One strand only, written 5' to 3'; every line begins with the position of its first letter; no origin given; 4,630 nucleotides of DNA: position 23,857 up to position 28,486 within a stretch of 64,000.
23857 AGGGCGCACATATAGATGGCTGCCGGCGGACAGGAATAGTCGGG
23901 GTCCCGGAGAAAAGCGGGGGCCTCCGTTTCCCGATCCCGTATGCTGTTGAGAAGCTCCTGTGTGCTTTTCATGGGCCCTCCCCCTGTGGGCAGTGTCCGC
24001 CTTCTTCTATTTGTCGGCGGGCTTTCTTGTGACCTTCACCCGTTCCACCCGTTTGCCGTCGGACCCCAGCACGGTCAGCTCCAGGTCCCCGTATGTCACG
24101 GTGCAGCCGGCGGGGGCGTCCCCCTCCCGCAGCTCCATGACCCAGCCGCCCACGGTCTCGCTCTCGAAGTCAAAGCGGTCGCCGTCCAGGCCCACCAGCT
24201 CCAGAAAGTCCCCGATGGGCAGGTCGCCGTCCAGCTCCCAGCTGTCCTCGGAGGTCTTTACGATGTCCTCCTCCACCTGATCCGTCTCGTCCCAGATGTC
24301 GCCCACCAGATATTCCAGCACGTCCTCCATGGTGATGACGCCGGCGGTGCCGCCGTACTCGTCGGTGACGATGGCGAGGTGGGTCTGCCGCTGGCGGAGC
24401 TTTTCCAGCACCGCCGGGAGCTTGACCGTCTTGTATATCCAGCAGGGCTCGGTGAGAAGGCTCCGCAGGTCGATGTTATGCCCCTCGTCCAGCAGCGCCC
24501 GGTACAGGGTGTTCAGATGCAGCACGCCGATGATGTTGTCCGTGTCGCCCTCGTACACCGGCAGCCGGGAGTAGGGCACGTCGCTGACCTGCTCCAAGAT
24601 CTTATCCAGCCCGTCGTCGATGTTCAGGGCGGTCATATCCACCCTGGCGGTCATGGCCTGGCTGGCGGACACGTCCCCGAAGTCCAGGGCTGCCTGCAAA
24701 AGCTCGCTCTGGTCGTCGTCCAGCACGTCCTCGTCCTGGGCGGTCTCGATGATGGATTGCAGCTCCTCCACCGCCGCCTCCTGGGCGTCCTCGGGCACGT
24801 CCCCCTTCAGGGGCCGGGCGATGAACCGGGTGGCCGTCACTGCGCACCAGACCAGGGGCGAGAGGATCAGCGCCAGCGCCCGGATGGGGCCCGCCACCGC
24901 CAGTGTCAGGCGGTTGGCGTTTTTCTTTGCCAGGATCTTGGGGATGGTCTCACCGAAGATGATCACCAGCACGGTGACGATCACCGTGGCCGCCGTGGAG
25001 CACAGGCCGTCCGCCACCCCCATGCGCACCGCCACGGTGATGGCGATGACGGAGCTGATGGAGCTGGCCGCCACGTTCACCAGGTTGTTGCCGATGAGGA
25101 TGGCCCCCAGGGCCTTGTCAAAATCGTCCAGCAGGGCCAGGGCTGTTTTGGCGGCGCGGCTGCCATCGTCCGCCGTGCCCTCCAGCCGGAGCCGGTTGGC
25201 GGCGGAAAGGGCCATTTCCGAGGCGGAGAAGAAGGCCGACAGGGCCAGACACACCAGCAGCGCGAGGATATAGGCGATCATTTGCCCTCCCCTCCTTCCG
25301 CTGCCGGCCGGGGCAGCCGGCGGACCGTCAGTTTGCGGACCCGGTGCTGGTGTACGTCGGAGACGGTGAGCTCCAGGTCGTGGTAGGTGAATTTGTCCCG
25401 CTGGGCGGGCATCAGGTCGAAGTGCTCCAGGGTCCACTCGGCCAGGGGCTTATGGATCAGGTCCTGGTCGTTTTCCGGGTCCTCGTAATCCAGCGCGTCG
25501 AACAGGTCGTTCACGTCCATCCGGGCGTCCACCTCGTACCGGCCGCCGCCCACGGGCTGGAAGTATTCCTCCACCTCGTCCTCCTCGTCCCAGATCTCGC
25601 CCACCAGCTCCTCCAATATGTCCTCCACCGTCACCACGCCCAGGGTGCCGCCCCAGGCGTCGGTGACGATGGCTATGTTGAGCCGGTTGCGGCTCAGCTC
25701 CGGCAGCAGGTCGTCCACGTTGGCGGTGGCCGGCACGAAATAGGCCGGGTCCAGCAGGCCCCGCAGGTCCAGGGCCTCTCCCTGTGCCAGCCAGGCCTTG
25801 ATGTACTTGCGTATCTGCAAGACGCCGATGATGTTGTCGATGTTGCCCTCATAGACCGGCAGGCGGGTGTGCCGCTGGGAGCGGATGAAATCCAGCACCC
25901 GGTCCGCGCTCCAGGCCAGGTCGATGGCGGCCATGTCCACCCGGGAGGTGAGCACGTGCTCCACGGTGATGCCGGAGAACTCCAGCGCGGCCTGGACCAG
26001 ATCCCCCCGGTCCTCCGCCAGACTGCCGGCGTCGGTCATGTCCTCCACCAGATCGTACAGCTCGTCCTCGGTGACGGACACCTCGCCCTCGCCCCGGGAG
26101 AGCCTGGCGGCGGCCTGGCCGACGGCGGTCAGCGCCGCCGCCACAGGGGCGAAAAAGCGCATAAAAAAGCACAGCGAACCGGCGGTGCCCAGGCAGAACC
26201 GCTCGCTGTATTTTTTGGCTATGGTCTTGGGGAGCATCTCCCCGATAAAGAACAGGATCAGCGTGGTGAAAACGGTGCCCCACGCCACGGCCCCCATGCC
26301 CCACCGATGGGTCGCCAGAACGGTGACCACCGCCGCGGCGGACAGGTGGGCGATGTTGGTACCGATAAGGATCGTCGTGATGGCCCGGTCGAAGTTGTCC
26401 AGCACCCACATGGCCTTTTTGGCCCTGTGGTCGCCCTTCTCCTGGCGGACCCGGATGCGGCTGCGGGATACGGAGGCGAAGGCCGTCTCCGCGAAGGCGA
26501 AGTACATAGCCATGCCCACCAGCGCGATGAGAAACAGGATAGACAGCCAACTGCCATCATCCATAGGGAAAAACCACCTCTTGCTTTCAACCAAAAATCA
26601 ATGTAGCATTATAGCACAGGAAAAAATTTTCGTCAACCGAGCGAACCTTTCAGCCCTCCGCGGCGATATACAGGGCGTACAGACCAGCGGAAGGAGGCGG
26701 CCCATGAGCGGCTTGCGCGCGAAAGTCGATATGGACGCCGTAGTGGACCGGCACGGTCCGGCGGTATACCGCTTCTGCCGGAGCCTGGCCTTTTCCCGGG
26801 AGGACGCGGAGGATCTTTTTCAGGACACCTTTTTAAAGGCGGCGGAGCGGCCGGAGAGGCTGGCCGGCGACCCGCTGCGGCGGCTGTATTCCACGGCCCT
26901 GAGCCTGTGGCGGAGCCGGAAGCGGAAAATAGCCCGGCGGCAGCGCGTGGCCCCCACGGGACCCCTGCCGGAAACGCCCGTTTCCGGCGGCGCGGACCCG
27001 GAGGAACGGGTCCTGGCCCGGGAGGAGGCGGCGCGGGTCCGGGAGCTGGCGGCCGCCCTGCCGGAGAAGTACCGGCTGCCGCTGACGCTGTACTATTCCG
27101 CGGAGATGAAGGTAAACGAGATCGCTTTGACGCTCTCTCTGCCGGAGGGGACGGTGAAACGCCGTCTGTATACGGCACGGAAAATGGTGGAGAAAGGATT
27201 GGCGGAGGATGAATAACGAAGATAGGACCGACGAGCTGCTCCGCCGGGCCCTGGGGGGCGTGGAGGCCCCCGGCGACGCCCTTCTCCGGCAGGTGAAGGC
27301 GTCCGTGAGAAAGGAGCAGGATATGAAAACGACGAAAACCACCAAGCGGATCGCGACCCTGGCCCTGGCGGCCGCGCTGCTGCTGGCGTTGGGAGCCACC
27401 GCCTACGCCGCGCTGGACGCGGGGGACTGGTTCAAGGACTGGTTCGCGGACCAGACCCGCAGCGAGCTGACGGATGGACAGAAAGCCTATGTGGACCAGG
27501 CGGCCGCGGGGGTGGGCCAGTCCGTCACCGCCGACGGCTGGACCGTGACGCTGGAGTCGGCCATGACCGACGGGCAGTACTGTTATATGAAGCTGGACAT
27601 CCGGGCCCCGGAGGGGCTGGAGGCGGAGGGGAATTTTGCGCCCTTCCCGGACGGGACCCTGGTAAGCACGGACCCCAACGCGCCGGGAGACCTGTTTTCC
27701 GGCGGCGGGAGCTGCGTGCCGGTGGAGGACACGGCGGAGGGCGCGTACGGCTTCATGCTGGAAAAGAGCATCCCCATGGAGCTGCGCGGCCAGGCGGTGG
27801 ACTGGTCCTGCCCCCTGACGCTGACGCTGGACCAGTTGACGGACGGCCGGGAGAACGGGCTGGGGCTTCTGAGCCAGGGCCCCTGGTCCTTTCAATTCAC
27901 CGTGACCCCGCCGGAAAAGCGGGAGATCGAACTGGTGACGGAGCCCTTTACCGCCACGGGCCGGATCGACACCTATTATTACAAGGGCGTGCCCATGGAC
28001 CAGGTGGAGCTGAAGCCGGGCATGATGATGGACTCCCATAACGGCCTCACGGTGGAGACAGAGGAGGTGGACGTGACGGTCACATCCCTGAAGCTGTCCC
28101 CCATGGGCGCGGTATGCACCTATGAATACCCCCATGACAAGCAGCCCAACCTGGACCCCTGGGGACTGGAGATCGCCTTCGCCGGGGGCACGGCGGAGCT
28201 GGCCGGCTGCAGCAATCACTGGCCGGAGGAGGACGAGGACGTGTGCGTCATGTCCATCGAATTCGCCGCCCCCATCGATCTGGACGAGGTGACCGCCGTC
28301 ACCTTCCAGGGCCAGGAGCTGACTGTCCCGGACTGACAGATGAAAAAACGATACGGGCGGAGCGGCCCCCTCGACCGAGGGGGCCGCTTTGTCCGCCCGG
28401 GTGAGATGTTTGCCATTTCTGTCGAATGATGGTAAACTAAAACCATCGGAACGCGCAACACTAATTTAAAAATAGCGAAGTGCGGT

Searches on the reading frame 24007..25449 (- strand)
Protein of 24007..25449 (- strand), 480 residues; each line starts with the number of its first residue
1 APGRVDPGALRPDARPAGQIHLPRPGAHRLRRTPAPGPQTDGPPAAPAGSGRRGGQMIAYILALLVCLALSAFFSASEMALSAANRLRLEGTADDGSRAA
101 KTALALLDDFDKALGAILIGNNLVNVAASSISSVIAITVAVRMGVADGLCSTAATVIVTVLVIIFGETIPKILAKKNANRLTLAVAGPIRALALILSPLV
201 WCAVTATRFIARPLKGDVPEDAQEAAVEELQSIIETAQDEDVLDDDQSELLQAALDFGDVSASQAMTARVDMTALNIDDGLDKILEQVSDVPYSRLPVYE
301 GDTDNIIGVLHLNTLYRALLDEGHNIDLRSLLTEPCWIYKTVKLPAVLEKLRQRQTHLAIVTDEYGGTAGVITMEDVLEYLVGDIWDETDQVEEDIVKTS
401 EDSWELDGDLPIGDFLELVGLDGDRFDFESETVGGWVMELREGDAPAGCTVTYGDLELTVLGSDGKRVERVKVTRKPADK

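Call 9: search_protein_families(library=pfam, proteins=[window:24007-25449:-], max_evalue=0.0001)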
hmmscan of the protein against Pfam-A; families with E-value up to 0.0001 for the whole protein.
window:24007-25449:- (480 aa): 3 families
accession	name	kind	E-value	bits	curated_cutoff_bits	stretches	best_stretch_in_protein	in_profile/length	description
PF01595.25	CNNM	-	1.3e-45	155.7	28.4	1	63-246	2-180/181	Cyclin M transmembrane N-terminal domain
PF03471.22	CorC_HlyC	-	2.3e-14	53.6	27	1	398-476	2-80/81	Transporter associated domain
PF00571.33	CBS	-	1.9e-12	47.7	24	1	333-382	6-56/57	CBS domain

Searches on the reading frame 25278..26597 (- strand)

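Call 9: search_protein_families(library=pfam, proteins=[window:25278-26597:-], max_evalue=0.0001)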
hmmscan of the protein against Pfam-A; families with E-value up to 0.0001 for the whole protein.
window:25278-26597:- (439 aa): 3 families
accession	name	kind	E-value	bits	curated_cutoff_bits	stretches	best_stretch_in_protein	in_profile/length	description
PF01595.25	CNNM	-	1.5e-38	132.7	28.4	1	22-196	2-180/181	Cyclin M transmembrane N-terminal domain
PF03471.22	CorC_HlyC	-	1.2e-11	44.9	27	1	349-428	3-80/81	Transporter associated domain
PF00571.33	CBS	-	4.9e-08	33.6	24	0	284-332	8-56/57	CBS domain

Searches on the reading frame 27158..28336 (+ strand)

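Call 9: search_protein_families(library=pfam, proteins=[window:27158-28336:+], max_evalue=0.0001)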
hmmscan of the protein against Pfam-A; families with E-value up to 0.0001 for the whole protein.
window:27158-28336:+ (392 aa): 1 family
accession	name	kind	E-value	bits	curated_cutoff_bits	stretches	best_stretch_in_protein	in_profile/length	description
PF13786.12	DUF4179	-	2.5e-07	31.5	30.1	1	62-145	3-89/94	Domain of unknown function (DUF4179)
